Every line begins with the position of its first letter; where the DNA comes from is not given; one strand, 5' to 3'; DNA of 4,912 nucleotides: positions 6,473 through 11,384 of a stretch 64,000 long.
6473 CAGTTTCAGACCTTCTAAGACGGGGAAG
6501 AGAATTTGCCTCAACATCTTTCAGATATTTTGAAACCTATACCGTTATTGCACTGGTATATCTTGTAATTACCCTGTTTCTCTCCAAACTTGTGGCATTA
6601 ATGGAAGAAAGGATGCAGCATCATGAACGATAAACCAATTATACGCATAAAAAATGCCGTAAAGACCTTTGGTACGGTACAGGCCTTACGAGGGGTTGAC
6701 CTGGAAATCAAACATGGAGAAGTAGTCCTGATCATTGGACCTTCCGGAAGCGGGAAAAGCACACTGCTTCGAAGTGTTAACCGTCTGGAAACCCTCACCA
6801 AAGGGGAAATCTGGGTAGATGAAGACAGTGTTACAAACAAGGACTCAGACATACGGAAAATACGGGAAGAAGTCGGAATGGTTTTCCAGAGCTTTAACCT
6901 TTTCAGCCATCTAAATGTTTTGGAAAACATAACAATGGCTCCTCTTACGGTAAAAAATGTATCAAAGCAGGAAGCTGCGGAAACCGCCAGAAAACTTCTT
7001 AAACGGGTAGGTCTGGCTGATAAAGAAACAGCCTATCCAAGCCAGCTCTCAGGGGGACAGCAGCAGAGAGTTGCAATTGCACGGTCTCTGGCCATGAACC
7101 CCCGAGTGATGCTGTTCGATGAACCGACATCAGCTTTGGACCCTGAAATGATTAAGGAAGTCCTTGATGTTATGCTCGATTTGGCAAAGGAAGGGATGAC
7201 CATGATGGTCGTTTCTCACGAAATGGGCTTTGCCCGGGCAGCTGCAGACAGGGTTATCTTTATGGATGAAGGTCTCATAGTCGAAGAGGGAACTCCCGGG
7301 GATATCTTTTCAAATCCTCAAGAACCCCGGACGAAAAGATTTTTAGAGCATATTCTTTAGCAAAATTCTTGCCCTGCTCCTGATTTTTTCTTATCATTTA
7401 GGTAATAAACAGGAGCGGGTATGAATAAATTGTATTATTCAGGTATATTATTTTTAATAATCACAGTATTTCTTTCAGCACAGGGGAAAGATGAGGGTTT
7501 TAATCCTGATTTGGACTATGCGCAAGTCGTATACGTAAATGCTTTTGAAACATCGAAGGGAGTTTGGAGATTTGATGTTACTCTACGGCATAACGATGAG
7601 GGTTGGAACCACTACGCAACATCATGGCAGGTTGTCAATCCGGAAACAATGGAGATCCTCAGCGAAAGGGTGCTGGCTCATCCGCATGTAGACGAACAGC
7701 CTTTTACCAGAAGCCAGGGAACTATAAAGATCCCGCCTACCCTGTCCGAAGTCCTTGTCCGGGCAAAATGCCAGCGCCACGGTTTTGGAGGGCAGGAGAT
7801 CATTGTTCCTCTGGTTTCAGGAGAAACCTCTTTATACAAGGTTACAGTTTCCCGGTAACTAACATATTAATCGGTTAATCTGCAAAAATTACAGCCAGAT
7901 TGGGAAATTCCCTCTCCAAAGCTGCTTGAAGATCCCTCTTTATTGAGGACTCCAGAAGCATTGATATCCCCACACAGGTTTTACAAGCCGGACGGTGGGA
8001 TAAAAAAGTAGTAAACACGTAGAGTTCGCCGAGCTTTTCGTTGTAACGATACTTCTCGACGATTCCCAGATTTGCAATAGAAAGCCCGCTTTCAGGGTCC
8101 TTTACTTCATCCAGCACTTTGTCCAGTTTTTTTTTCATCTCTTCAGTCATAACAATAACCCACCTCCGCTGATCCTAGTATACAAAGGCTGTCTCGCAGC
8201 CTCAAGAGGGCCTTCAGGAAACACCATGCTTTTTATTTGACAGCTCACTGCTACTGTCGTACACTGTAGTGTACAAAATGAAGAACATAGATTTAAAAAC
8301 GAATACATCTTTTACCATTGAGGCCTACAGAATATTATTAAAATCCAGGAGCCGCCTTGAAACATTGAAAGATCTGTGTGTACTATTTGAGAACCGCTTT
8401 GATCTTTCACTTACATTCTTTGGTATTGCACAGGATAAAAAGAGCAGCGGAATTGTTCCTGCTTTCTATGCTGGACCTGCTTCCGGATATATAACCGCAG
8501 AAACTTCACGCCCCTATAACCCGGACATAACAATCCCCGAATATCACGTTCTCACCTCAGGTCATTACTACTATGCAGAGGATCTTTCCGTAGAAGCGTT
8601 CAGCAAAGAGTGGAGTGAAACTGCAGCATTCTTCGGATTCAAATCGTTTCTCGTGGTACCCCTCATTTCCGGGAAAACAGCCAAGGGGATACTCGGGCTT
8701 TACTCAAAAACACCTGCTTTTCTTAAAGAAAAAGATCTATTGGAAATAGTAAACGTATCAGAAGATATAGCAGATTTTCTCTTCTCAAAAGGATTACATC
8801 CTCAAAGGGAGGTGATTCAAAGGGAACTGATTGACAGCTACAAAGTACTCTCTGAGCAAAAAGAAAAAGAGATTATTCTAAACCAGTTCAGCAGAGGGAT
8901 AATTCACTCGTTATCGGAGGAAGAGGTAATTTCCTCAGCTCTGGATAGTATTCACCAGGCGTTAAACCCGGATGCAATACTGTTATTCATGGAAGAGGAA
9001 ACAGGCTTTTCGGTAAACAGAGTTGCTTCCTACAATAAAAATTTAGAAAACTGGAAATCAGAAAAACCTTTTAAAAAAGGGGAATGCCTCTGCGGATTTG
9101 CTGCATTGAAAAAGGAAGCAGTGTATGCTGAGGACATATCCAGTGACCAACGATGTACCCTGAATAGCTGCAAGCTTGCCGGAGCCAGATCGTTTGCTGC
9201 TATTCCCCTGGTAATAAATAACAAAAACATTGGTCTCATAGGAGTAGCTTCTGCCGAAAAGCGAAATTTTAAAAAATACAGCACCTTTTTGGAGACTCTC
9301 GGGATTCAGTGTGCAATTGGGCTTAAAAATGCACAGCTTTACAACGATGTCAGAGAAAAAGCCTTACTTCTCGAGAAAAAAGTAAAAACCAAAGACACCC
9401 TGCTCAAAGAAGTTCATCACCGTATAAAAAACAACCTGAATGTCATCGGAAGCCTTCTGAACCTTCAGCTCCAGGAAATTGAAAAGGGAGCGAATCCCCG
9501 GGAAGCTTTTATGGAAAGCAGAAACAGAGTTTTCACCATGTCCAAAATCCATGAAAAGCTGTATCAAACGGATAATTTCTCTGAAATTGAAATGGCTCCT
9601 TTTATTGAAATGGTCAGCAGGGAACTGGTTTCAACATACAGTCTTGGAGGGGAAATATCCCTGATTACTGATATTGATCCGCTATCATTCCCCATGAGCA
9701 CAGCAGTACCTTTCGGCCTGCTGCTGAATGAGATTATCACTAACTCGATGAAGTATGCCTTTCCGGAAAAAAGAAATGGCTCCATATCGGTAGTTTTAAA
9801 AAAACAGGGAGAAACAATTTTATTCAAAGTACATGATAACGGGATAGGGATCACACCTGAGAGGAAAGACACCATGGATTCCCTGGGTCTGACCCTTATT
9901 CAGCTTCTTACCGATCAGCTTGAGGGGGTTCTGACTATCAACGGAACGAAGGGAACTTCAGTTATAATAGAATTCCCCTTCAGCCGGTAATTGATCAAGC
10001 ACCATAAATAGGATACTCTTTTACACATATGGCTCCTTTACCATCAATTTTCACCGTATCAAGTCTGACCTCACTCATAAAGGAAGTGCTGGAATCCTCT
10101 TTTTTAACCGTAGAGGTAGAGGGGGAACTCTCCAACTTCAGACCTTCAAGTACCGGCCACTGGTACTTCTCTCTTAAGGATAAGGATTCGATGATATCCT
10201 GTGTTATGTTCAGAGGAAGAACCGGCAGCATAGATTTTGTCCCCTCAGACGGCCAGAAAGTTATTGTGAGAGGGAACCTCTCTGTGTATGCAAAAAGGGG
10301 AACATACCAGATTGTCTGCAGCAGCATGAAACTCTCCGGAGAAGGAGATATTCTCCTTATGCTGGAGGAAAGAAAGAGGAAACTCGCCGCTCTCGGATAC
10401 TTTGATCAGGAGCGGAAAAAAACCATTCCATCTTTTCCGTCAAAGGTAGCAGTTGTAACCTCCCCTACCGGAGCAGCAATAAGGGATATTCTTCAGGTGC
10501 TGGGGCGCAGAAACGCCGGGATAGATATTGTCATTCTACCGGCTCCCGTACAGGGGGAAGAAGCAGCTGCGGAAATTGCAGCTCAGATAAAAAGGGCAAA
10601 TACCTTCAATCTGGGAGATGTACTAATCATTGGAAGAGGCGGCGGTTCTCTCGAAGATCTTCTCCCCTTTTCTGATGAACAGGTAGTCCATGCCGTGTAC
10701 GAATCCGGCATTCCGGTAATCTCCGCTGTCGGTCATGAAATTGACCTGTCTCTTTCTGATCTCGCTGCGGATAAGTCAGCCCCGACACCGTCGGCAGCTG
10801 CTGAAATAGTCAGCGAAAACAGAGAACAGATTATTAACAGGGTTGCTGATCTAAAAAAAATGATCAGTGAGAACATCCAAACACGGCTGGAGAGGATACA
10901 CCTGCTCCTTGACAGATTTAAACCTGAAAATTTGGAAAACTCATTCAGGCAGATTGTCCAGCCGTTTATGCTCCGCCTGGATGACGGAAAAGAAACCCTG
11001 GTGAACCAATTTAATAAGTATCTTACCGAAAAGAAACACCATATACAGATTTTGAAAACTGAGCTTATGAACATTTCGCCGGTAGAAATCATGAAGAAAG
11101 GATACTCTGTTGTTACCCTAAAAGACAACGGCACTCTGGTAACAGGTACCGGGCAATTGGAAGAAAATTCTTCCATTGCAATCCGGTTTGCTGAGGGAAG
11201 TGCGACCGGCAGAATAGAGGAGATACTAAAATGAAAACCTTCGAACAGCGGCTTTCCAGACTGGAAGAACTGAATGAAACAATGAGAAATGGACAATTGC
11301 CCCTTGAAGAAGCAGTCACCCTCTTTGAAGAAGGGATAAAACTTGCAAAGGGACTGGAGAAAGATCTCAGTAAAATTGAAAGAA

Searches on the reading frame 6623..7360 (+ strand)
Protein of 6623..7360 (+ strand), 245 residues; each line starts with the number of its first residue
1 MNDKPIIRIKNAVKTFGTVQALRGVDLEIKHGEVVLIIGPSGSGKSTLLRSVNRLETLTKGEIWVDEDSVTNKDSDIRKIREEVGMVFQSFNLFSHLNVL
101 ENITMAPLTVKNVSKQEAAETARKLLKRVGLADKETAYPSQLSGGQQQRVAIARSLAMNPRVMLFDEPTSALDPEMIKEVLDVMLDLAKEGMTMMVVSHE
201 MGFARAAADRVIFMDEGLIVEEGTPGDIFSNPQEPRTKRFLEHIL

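Call 95: search_protein_families(library=pfam, proteins=[window:6623-7360:+], max_evalue=0.00001)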
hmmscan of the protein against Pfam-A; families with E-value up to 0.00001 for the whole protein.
window:6623-7360:+ (245 aa): 5 families
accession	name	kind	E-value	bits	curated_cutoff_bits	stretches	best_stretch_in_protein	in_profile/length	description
PF00005.33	ABC_tran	-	1.5e-38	132.9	25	1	22-170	1-137/137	ABC transporter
PF13304.12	AAA_21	-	2.8e-11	44.5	27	0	138-200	234-299/304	AAA domain, putative AbiEii toxin, Type IV TA system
PF02463.25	SMC_N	-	1.1e-08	35.2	40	1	32-211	24-208/220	RecF/RecN/SMC N terminal domain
PF09818.15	ABC_ATPase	-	1.4e-06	28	23.2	0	27-54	75-101/283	P-loop domain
PF13555.12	AAA_29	-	8.1e-06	25.9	27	0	23-49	13-39/61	P-loop containing region of AAA domain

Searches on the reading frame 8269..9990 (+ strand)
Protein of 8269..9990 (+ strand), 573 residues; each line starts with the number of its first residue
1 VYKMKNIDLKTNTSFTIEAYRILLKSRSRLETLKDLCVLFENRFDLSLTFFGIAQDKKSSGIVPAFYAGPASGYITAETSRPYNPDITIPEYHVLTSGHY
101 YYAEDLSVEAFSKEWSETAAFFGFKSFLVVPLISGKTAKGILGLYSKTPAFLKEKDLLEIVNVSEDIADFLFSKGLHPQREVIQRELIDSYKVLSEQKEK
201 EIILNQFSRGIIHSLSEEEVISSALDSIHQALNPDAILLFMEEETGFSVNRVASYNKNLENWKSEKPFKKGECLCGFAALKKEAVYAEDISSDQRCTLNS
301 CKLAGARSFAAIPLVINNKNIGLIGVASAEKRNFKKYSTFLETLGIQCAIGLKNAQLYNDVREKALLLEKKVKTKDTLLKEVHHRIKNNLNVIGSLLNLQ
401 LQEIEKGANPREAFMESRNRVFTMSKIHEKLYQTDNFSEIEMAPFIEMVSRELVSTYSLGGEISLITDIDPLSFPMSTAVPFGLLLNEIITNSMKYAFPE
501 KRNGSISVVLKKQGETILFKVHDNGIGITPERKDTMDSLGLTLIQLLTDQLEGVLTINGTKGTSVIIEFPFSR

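Call 95: search_protein_families(library=pfam, proteins=[window:8269-9990:+], max_evalue=0.00001)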
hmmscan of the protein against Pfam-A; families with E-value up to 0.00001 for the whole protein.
window:8269-9990:+ (573 aa): 6 families
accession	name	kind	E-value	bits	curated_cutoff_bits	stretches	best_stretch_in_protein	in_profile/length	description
PF07568.18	HisKA_2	-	7.3e-23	80.9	22.3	1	381-457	1-76/76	Histidine kinase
PF13185.12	GAF_2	-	1.2e-18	68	28.6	1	215-352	2-135/136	GAF domain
PF01590.32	GAF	-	2.7e-15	57.5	22.4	1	218-351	3-132/133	GAF domain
PF02518.31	HATPase_c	-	7e-11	43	26.4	1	484-572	8-110/111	Histidine kinase-, DNA gyrase B-, and HSP90-like ATPase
PF13492.12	GAF_3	-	8e-11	42.9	27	1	217-354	2-129/129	GAF domain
PF13581.12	HATPase_c_2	-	1.6e-06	28.6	27.4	1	484-565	34-123/127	Histidine kinase-like ATPase domain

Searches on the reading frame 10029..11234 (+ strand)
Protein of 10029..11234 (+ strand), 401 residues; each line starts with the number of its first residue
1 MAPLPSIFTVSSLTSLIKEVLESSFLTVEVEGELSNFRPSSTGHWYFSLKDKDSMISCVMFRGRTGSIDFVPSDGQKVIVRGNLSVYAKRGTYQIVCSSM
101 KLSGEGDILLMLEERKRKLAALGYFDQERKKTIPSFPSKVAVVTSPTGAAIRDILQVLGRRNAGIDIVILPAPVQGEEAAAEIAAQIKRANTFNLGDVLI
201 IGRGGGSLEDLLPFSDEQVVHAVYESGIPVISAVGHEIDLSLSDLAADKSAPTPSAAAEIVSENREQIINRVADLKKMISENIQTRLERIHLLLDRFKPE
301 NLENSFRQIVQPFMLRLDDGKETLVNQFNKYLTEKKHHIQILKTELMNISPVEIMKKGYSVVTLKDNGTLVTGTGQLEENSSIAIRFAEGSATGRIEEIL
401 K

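Call 96: search_protein_families(library=pfam, proteins=[window:10029-11234:+], max_evalue=0.00001)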
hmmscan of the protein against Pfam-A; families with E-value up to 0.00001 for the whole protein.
window:10029-11234:+ (401 aa): 3 families
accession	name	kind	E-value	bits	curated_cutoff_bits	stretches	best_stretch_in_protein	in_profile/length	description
PF02601.20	Exonuc_VII_L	-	1.3e-83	281.5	35.9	2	124-345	1-220/315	Exonuclease VII, large subunit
PF13742.12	tRNA_anti_2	-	2.5e-31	108.2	27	1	8-100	1-94/95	OB-fold nucleic acid binding domain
PF01336.31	tRNA_anti-codon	-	9.1e-10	38.8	27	1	28-101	1-73/75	OB-fold nucleic acid binding domain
